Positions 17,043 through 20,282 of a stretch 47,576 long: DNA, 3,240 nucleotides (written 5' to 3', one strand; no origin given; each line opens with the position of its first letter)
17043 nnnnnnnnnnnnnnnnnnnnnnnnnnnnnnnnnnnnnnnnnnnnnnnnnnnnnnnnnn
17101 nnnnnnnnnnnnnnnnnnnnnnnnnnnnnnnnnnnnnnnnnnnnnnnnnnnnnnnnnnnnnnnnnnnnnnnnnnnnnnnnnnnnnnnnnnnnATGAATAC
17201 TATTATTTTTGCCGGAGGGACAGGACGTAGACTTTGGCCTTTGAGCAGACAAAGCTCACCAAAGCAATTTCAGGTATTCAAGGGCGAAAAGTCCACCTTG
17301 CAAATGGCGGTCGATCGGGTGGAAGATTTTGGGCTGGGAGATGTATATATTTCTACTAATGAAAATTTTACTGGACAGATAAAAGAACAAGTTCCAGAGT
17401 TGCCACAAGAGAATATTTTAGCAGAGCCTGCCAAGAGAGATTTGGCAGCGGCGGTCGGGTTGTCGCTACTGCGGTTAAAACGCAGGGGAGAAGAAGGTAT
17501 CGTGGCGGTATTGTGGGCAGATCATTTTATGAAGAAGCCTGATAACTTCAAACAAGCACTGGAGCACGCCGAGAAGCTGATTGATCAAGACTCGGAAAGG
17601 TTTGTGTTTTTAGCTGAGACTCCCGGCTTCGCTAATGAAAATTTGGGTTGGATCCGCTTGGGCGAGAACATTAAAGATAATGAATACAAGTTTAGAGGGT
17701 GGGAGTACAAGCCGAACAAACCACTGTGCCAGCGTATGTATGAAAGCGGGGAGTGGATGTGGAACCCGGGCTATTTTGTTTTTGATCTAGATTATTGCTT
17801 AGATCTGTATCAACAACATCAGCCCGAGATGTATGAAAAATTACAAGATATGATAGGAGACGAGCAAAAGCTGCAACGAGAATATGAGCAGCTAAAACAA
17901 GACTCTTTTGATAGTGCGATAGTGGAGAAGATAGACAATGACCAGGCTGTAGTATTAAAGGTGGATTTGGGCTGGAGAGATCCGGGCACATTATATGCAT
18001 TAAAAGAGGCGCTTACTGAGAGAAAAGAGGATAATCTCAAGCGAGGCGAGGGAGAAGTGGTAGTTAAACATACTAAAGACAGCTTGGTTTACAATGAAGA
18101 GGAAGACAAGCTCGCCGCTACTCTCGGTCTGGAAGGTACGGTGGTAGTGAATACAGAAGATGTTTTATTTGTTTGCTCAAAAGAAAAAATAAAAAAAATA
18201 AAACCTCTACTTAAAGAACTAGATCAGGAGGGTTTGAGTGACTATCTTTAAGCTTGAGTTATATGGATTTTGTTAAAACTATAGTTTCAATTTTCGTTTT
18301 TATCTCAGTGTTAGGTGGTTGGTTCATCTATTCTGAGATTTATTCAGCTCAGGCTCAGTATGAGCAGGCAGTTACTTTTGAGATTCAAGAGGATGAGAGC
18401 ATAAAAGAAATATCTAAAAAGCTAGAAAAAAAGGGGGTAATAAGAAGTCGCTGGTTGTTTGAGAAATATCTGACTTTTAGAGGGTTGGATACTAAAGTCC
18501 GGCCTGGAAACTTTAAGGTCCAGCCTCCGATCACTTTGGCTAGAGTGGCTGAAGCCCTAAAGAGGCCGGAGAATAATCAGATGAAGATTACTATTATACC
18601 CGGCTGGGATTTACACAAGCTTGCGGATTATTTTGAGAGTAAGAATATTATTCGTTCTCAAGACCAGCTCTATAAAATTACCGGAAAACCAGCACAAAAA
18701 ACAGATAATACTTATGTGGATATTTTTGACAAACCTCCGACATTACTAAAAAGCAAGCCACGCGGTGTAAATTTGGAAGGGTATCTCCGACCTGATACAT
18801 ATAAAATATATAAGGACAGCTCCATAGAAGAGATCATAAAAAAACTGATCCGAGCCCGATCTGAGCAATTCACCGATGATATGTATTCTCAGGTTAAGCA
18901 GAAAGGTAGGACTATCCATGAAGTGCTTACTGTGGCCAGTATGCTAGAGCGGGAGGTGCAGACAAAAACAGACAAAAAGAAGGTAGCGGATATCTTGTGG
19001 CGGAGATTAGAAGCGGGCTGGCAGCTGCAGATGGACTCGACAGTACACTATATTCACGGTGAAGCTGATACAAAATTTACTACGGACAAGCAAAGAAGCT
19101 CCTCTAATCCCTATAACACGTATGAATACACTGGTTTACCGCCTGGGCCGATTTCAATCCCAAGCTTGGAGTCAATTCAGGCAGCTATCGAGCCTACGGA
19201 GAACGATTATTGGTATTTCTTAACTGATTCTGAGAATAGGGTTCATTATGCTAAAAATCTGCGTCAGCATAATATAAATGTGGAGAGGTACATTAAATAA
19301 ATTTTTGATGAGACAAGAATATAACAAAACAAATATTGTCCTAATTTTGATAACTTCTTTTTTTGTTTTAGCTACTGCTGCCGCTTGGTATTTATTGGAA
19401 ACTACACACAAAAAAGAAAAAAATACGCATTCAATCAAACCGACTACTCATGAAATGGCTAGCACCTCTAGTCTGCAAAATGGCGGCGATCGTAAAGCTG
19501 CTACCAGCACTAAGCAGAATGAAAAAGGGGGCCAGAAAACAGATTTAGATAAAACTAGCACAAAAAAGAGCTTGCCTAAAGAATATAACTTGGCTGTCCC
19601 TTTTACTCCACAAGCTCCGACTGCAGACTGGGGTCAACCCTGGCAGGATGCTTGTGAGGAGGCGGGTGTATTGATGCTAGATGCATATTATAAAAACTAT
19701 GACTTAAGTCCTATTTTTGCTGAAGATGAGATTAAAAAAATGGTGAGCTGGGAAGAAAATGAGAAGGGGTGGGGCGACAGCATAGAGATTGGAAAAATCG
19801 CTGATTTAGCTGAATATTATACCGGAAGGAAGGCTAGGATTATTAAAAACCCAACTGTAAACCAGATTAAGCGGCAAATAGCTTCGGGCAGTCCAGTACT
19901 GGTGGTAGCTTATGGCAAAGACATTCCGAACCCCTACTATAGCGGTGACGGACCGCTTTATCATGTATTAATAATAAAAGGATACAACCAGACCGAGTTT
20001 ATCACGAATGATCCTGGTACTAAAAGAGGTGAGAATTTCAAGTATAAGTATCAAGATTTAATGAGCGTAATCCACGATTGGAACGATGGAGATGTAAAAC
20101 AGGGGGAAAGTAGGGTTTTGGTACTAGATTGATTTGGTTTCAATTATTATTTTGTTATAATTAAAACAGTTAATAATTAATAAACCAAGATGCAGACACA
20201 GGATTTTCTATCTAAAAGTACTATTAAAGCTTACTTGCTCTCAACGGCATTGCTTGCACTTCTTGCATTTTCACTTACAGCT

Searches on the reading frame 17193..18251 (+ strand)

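Call 54: search_protein_families(library=pfam, proteins=[window:17193-18251:+], max_evalue=0.00001)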
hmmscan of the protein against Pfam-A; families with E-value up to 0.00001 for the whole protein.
window:17193-18251:+ (352 aa): 3 families
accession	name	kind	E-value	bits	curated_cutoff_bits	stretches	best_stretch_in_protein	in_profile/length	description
PF00483.29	NTP_transferase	-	3.5e-29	102.5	21.2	1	3-275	2-240/245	Nucleotidyl transferase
PF22640.1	ManC_GMP_beta-helix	-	3e-11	43.5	27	1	287-343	1-55/55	MannoseP isomerase/GMP-like beta-helix domain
PF12804.13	NTP_transf_3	-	1.3e-07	32.4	27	1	4-127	2-112/160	MobA-like NTP transferase domain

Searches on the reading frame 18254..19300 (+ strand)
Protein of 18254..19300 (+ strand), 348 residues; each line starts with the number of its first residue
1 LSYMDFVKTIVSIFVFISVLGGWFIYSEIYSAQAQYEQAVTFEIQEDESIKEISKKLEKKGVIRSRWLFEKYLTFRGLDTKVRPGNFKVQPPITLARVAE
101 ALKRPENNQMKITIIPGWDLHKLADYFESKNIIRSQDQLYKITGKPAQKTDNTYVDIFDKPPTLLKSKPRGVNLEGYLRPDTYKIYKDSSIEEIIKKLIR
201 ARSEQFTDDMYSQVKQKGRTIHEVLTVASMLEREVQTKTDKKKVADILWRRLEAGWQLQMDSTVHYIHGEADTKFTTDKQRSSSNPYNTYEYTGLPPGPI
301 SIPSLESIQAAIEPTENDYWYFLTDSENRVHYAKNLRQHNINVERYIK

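Call 54: search_protein_families(library=pfam, proteins=[window:18254-19300:+], max_evalue=0.00001)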
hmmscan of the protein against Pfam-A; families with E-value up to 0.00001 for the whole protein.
window:18254-19300:+ (348 aa): 1 family
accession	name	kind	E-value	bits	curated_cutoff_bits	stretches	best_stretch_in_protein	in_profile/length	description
PF02618.21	YceG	-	4e-76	256.5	32.4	1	42-344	1-274/275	YceG-like family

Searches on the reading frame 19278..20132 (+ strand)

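Call 54: search_protein_families(library=pfam, proteins=[window:19278-20132:+], max_evalue=0.00001)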
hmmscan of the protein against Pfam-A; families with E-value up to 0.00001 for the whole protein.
window:19278-20132:+ (284 aa): 1 family
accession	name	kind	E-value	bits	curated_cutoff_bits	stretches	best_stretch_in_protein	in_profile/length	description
PF13529.12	Peptidase_C39_2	-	7.6e-12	46.4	24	1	106-246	2-142/143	Peptidase_C39 like family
